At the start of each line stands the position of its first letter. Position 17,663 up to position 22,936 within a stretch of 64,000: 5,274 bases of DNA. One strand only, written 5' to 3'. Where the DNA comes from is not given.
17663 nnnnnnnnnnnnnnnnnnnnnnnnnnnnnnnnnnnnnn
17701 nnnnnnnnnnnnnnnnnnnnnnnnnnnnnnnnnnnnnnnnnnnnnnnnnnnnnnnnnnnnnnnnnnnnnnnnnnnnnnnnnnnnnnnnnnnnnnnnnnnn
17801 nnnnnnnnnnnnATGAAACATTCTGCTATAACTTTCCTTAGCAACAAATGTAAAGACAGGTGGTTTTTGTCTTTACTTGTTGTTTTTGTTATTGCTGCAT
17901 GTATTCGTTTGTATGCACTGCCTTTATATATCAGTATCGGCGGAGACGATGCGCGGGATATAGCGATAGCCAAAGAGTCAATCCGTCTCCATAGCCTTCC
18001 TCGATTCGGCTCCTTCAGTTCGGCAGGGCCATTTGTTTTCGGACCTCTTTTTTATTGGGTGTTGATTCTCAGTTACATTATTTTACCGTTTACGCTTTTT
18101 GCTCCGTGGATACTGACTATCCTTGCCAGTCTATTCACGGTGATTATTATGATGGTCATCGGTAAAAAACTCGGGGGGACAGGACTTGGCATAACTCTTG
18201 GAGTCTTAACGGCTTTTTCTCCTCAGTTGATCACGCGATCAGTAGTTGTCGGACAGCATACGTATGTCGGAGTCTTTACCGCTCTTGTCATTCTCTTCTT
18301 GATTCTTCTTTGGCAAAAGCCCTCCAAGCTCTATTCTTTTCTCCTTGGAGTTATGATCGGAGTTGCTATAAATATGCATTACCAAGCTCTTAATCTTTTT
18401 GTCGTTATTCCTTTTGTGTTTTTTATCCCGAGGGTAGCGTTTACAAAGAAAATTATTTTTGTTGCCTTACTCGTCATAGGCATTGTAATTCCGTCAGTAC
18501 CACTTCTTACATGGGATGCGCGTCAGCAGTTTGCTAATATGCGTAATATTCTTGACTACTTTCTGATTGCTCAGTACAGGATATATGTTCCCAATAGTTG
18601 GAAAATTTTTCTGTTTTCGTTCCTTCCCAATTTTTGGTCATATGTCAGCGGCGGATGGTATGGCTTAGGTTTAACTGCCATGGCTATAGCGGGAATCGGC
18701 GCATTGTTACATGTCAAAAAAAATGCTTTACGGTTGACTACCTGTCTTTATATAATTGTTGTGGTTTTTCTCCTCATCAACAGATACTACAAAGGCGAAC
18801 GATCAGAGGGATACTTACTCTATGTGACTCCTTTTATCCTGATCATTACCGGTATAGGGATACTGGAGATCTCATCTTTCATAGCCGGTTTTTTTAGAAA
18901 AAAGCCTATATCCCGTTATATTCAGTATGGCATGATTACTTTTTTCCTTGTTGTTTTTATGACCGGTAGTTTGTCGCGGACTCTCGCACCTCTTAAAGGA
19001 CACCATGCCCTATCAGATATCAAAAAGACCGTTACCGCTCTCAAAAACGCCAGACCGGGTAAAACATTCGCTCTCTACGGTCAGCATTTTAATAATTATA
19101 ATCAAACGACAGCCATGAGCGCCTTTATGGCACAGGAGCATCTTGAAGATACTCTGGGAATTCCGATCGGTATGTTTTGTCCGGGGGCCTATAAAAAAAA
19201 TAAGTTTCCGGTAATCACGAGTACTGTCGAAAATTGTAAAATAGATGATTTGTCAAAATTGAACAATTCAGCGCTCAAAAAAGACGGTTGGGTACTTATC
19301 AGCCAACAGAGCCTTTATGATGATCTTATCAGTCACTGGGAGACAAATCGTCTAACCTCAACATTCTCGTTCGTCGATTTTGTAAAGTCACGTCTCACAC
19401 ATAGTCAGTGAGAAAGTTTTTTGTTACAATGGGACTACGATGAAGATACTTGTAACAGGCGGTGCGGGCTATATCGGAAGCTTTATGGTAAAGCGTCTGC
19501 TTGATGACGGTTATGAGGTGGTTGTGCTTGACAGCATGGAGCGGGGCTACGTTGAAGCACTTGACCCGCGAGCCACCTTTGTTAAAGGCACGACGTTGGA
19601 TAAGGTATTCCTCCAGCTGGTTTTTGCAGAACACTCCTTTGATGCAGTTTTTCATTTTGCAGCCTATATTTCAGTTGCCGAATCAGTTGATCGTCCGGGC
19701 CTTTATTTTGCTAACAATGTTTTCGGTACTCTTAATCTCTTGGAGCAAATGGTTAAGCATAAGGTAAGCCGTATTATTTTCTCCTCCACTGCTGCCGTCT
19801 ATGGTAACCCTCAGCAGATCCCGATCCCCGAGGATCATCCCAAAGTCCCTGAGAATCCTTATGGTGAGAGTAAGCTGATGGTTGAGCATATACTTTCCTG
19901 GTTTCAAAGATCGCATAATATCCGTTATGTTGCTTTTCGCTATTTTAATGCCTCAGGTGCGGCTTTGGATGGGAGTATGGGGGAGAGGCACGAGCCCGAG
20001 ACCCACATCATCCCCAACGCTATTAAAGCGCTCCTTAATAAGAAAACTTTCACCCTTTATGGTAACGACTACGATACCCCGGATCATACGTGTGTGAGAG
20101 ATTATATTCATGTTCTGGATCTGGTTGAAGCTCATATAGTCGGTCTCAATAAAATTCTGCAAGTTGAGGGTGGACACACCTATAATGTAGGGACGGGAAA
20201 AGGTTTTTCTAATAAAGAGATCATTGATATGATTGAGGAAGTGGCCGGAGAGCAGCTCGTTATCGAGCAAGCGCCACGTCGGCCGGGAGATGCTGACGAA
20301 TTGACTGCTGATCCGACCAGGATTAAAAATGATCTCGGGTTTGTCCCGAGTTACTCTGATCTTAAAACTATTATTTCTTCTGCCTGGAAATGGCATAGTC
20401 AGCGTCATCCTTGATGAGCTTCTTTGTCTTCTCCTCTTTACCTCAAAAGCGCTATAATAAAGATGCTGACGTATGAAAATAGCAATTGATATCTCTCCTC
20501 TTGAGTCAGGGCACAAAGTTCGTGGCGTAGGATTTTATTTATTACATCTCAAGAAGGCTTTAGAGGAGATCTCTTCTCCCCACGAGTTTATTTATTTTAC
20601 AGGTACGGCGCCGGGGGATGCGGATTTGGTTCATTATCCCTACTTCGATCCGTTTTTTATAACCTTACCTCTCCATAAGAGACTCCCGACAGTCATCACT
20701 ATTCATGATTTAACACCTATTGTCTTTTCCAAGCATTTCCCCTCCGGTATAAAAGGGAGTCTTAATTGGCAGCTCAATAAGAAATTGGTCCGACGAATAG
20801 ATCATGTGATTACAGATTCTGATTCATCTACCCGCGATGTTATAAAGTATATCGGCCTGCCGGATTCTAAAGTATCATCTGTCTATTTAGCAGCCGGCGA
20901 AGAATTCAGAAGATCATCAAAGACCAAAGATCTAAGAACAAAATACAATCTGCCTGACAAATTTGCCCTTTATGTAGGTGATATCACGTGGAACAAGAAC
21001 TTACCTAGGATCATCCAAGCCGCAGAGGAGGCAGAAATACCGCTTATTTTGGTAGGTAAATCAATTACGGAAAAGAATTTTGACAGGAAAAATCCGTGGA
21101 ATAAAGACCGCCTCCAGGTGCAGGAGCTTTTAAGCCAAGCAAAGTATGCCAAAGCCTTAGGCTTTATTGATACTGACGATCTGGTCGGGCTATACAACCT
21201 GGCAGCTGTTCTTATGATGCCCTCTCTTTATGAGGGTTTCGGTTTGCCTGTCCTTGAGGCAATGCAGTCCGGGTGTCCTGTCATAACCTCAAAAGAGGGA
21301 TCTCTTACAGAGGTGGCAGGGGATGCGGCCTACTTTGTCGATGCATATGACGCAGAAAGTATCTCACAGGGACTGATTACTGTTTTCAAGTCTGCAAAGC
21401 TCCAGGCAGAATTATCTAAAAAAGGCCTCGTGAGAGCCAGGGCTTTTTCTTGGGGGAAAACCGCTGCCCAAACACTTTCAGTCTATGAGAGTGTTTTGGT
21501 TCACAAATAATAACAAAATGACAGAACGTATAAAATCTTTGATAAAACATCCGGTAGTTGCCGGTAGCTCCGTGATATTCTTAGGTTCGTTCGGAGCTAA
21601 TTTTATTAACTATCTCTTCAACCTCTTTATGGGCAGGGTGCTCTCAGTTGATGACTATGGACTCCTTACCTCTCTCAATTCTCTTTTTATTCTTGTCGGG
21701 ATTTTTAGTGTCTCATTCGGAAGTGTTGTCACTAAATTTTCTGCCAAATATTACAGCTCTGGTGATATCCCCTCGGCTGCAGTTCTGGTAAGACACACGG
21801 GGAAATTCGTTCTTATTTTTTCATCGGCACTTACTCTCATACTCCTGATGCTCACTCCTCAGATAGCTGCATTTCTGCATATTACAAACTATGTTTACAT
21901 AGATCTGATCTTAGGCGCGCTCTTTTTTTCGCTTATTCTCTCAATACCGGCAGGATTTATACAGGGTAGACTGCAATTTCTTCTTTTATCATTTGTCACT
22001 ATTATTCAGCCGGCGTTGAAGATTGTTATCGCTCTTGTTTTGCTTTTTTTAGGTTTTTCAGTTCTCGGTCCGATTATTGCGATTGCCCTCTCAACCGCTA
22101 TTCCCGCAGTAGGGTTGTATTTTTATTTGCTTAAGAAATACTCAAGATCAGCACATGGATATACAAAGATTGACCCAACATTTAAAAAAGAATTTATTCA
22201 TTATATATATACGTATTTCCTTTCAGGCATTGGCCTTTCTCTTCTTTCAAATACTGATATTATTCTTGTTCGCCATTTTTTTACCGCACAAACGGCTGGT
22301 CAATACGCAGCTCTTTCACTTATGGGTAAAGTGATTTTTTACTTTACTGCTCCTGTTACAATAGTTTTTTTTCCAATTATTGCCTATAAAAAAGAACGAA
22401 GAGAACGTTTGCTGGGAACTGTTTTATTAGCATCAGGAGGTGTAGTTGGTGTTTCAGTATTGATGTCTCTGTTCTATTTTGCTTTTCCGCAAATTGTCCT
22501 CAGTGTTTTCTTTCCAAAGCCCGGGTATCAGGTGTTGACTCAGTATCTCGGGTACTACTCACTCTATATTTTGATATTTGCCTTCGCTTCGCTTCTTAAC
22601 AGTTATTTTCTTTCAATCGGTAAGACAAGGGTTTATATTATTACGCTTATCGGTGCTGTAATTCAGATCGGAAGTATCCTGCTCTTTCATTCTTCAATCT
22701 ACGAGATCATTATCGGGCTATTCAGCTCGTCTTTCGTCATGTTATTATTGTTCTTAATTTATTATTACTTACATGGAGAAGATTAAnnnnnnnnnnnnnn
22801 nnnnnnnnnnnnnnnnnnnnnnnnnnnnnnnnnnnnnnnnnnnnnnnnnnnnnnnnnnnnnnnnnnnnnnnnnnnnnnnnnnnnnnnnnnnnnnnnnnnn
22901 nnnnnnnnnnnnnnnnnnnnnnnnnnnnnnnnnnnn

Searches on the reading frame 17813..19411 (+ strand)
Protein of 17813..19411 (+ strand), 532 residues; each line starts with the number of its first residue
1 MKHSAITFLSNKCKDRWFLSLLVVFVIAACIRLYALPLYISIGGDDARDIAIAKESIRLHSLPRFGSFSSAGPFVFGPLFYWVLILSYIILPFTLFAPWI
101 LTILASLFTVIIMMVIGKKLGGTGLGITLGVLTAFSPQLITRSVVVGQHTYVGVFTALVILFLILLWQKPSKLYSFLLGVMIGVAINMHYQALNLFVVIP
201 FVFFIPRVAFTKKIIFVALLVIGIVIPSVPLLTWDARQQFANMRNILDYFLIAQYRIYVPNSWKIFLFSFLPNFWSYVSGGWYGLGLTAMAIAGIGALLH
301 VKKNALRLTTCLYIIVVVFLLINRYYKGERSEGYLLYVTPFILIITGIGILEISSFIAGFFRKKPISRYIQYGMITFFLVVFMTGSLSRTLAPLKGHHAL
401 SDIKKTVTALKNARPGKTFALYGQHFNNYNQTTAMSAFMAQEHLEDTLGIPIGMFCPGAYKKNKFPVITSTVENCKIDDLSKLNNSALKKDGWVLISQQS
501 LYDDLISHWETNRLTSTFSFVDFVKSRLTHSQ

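Call 4: search_protein_families(library=pfam, proteins=[window:17813-19411:+], max_evalue=0.01)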
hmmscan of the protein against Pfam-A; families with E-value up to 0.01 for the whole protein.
window:17813-19411:+ (532 aa): 1 family
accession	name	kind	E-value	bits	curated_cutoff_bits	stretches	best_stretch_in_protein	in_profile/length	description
PF13231.12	PMT_2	-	8.1e-08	33.1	26.1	1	78-226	4-154/160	Dolichyl-phosphate-mannose-protein mannosyltransferase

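Call 6: search_protein_families(library=ncbifam, proteins=[window:17813-19411:+], max_evalue=0.01)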
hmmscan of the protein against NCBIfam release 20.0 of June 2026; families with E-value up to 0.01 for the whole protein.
window:17813-19411:+ (532 aa): 0 families

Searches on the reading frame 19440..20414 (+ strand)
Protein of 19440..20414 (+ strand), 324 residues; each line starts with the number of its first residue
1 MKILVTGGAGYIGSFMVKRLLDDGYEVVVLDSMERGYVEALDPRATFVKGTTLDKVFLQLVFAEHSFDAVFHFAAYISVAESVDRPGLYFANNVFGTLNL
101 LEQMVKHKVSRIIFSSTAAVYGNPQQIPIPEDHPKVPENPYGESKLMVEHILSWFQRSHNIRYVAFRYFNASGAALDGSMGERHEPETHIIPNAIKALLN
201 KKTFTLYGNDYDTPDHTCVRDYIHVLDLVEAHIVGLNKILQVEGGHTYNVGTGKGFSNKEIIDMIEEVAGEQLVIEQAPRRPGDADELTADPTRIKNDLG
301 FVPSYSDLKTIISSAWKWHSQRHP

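Call 5: search_protein_families(library=pfam, proteins=[window:19440-20414:+], max_evalue=0.001)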
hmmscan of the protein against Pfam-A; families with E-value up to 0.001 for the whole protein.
window:19440-20414:+ (324 aa): 10 families
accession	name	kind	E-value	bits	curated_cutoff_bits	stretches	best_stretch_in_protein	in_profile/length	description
PF16363.11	GDP_Man_Dehyd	-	2e-61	208.8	27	1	4-306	1-324/332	GDP-mannose 4,6 dehydratase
PF01370.27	Epimerase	-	1.3e-58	198.7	20.9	1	3-251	1-240/240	NAD dependent epimerase/dehydratase family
PF01073.25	3Beta_HSD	-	1.4e-15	57.5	22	1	4-151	1-156/280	3-beta hydroxysteroid dehydrogenase/isomerase family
PF04321.23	RmlD_sub_bind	-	6.4e-14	52.1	27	1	1-162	1-146/287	RmlD substrate binding domain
PF02719.21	Polysacc_synt_2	-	1.2e-13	51.3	20.2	1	3-173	1-173/293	Polysaccharide biosynthesis protein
PF07993.18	NAD_binding_4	-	9.5e-11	41.8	20.1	1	66-182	88-218/258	Male sterility protein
PF13460.12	NAD_binding_10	-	9.7e-08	32.5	27.2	1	7-127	1-109/184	NAD(P)H-binding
PF05368.20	NmrA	-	1.7e-05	25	27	1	2-118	4-108/298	NmrA-like family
PF00106.31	adh_short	-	2.9e-05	24.1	26.6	0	3-39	3-39/195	short chain dehydrogenase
PF08659.16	KR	-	0.00011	22.6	22.6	0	3-34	3-34/180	KR domain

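Call 53: search_protein_families(library=ncbifam, proteins=[window:19440-20414:+], max_evalue=1e-10)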
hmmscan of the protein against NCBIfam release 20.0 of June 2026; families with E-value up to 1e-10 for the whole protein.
window:19440-20414:+ (324 aa): 18 families
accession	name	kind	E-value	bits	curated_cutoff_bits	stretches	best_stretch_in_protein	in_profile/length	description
TIGR01179.1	galE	equivalog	1.3e-118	395.7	262.3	1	2-322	1-328/332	UDP-glucose 4-epimerase GalE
NF007956.0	PRK10675.1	subfamily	9.5e-76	255.1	394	1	1-322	1-332/338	UDP-glucose 4-epimerase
TIGR01181.1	dTDP_gluc_dehyt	equivalog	1.3e-42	146.1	365.1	1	2-321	1-313/321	dTDP-glucose 4,6-dehydratase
TIGR04180.1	EDH_00030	hypoth_equivalog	1.6e-37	129.2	475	1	3-306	1-297/297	NAD-dependent 4,6-dehydratase LegB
TIGR02197.1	heptose_epim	equivalog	1.3e-34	119.9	274.6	1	3-276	1-267/316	ADP-glyceromanno-heptose 6-epimerase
NF007582.0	PRK10217.1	equivalog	2.8e-21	76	698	1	2-282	3-278/355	dTDP-glucose 4,6-dehydratase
NF011728.1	PRK15181.1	equivalog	9e-21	74.2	760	1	3-323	18-341/348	Vi polysaccharide biosynthesis UDP-N-acetylglucosaminuronic acid C-4 epimerase TviC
NF007490.0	PRK10084.1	subfamily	5.4e-20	71.7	649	1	1-304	1-320/361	dTDP-glucose 4,6-dehydratase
TIGR02622.1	CDP_4_6_dhtase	equivalog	2.9e-19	69.4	278.45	1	2-320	6-331/352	CDP-glucose 4,6-dehydratase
NF043036.1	ErythonDh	equivalog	3.2e-19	69.3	325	1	1-158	1-166/321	D-erythronate dehydrogenase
NF042422.1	oxyalk_red_OleD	equivalog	5.3e-17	62.2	580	1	1-126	1-119/329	2-alkyl-3-oxoalkanoate reductase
NF008360.0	PRK11150.1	equivalog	1.1e-16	61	452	1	3-267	2-252/310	ADP-glyceromanno-heptose 6-epimerase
TIGR03466.1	HpnA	hypoth_equivalog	1.6e-16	60.1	367.65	1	1-157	1-157/327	hopanoid-associated sugar epimerase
TIGR01472.1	gmd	equivalog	4.8e-15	55.6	415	1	3-277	3-276/342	GDP-mannose 4,6-dehydratase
NF008872.0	PRK11908.1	equivalog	2.7e-13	49.7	294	1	1-270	2-272/349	bifunctional UDP-4-keto-pentose/UDP-xylose synthase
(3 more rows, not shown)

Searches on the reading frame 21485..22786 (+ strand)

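Call 5: search_protein_families(library=pfam, proteins=[window:21485-22786:+], max_evalue=0.001)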
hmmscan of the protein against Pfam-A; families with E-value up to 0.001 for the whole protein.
window:21485-22786:+ (433 aa): 1 family
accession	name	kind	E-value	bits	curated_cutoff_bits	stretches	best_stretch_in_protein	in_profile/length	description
PF01943.22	Polysacc_synt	-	1.7e-09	38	28.2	1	25-300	2-271/274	Polysaccharide biosynthesis protein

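Call 53: search_protein_families(library=ncbifam, proteins=[window:21485-22786:+], max_evalue=1e-10)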
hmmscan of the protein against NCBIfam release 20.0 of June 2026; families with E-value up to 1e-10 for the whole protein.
window:21485-22786:+ (433 aa): 0 families
